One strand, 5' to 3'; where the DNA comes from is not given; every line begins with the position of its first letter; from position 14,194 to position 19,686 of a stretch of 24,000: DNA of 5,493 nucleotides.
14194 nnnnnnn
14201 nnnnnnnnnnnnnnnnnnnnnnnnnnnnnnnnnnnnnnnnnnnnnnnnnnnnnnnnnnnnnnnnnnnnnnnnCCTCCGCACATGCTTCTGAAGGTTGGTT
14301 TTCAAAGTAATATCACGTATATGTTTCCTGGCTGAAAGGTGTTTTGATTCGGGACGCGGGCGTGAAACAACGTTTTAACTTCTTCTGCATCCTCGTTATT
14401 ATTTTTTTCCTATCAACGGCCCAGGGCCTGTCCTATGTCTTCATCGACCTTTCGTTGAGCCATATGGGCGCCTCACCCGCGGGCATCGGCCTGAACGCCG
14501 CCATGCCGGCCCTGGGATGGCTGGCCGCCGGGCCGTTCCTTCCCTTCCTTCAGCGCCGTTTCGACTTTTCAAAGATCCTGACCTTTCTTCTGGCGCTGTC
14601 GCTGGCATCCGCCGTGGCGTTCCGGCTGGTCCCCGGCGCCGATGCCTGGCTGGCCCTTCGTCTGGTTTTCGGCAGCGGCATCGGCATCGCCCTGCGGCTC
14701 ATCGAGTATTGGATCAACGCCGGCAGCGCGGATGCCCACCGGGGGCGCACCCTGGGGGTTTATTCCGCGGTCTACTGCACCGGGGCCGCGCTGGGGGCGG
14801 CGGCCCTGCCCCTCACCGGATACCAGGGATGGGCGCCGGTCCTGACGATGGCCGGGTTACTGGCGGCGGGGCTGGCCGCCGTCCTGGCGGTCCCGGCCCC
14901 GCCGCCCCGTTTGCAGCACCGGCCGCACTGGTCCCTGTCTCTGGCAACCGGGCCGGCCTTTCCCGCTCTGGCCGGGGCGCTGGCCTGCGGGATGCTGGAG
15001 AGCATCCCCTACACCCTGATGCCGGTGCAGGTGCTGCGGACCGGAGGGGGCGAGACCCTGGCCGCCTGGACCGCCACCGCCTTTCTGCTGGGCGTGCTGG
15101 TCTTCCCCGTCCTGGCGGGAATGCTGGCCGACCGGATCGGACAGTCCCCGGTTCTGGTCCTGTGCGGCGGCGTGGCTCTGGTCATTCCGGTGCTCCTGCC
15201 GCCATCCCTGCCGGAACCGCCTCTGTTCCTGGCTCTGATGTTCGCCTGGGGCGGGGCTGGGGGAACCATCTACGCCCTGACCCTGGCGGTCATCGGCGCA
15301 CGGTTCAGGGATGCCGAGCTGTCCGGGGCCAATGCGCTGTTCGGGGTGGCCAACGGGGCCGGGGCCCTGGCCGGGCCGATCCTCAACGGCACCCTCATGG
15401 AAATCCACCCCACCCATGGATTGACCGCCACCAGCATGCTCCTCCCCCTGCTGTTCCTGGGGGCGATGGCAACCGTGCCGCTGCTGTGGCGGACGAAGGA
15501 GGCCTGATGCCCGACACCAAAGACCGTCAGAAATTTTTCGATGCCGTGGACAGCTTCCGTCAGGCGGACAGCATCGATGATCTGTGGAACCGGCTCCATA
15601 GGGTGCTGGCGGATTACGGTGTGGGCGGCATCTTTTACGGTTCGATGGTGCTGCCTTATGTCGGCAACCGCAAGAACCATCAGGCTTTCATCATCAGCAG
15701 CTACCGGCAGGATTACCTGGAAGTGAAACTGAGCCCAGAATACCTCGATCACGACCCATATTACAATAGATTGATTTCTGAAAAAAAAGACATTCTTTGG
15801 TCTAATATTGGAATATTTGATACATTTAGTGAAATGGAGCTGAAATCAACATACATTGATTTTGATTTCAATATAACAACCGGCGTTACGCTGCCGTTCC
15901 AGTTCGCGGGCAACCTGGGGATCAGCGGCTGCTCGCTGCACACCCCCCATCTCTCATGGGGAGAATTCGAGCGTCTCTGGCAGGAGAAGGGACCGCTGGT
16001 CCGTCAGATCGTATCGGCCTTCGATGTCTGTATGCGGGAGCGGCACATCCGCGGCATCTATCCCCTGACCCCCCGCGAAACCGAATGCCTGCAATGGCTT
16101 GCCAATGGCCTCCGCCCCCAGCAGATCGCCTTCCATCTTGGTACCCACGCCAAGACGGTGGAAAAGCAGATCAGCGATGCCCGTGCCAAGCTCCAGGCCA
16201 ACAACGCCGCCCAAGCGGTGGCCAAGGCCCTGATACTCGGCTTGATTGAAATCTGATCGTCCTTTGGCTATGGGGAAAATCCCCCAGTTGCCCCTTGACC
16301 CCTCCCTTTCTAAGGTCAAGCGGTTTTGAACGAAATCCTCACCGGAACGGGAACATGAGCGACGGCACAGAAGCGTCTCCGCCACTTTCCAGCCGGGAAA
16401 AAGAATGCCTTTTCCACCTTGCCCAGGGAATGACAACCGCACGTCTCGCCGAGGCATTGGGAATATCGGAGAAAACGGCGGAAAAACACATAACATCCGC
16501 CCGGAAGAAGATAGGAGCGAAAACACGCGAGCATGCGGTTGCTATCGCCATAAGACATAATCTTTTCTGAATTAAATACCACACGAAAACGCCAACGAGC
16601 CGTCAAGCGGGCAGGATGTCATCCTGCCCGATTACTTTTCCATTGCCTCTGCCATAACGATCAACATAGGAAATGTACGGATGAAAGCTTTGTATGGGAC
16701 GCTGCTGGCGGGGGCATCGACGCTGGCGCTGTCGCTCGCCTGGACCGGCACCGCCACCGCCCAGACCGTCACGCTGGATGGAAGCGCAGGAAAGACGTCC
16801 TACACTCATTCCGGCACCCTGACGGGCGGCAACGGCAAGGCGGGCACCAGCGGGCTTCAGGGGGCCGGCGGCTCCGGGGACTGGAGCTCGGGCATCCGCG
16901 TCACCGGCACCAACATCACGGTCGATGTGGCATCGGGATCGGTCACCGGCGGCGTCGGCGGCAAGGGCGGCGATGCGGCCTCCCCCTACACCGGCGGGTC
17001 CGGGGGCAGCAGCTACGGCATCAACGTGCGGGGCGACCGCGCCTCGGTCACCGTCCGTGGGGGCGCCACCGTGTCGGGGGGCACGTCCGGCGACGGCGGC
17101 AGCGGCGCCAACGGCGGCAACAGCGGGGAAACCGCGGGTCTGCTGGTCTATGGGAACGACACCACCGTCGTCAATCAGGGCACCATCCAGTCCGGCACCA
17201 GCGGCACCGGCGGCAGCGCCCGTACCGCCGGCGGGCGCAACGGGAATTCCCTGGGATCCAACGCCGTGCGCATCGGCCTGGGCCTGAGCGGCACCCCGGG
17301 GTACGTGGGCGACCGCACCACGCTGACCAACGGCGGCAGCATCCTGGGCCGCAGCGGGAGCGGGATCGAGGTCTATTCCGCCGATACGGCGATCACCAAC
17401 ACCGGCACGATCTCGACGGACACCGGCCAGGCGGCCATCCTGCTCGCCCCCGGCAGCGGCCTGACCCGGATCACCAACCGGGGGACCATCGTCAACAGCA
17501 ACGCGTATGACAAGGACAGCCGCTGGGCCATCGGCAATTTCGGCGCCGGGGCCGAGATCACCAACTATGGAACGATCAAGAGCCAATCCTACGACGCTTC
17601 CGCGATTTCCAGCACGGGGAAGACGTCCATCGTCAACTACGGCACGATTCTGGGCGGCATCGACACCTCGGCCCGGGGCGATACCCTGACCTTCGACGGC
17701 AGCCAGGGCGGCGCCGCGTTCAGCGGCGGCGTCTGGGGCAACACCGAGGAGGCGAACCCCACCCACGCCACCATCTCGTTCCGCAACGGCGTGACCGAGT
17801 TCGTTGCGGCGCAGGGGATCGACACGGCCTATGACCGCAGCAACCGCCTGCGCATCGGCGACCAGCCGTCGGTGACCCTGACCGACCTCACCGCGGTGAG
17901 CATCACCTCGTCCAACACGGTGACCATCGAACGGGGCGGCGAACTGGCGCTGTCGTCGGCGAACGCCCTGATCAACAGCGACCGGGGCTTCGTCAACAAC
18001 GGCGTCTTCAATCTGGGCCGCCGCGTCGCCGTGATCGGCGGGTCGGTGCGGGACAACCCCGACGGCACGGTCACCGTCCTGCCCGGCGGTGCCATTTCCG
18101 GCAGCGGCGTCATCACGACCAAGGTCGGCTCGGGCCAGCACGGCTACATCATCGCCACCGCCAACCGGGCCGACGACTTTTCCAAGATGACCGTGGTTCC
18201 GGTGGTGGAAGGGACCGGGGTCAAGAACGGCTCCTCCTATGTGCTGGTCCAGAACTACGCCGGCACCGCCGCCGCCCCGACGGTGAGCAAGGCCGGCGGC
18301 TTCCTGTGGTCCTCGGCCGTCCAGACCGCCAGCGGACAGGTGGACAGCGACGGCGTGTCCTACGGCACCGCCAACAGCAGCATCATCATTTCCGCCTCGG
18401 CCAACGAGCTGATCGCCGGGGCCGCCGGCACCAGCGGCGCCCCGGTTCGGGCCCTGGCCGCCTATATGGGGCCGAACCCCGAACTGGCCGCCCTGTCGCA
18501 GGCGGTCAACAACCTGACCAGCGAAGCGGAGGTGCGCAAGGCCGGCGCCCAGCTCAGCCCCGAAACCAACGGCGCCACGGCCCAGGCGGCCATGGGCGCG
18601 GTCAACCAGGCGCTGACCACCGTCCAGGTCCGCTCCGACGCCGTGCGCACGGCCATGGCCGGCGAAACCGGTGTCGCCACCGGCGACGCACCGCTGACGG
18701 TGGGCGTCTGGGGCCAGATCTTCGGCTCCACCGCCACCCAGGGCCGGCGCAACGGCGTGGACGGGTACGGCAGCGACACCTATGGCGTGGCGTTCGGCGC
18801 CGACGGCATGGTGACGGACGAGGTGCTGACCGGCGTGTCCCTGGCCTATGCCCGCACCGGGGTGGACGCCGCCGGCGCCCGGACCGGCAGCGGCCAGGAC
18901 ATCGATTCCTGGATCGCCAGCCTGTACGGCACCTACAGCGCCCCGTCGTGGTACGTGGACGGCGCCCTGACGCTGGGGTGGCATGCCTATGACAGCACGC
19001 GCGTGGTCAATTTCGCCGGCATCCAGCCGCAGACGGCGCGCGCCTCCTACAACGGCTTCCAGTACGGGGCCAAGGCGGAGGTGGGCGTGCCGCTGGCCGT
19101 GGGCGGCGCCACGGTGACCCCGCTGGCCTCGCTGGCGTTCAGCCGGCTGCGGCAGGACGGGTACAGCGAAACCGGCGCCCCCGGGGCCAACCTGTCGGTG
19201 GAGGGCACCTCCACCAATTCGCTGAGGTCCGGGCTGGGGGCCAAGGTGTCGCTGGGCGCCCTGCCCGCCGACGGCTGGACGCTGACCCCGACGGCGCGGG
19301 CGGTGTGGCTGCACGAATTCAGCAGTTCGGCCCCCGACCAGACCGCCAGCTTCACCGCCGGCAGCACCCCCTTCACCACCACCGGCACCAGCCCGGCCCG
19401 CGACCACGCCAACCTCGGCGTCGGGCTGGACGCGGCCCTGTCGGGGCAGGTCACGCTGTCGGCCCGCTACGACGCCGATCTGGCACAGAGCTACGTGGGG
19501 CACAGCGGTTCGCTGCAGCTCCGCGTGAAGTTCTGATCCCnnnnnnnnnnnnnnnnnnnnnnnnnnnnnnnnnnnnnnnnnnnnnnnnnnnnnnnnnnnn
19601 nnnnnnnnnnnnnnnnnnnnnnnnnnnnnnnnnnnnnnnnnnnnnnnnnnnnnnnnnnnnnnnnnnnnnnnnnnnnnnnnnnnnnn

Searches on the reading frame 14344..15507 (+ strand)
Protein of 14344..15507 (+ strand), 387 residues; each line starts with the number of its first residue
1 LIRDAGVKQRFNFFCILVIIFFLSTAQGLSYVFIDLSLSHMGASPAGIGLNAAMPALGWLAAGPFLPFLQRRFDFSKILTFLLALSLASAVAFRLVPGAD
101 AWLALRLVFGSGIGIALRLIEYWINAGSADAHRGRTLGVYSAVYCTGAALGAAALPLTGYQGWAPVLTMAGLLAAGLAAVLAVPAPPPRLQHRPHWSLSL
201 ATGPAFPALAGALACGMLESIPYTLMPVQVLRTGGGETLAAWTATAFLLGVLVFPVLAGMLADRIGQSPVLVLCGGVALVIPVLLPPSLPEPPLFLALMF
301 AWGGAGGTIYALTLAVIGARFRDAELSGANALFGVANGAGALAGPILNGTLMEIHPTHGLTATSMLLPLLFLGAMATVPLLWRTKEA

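Call 52: search_protein_families(library=pfam, proteins=[window:14344-15507:+])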
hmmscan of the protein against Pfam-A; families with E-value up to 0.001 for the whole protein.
window:14344-15507:+ (387 aa): 2 families
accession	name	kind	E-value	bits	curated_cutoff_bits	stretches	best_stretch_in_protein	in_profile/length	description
PF07690.21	MFS_1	-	2.8e-26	92.7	33.4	2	210-383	3-174/347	Major Facilitator Superfamily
PF12832.13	MFS_1_like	-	0.00023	20.8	25.2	1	12-153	213-356/373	MFS_1 like family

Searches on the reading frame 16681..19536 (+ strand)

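Call 52: search_protein_families(library=pfam, proteins=[window:16681-19536:+])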
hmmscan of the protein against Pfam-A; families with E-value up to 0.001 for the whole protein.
window:16681-19536:+ (951 aa): 1 family
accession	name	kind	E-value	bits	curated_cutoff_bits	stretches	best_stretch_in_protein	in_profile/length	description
PF03797.25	Autotransporter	-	4e-63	214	26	1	676-931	1-255/255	Autotransporter beta-domain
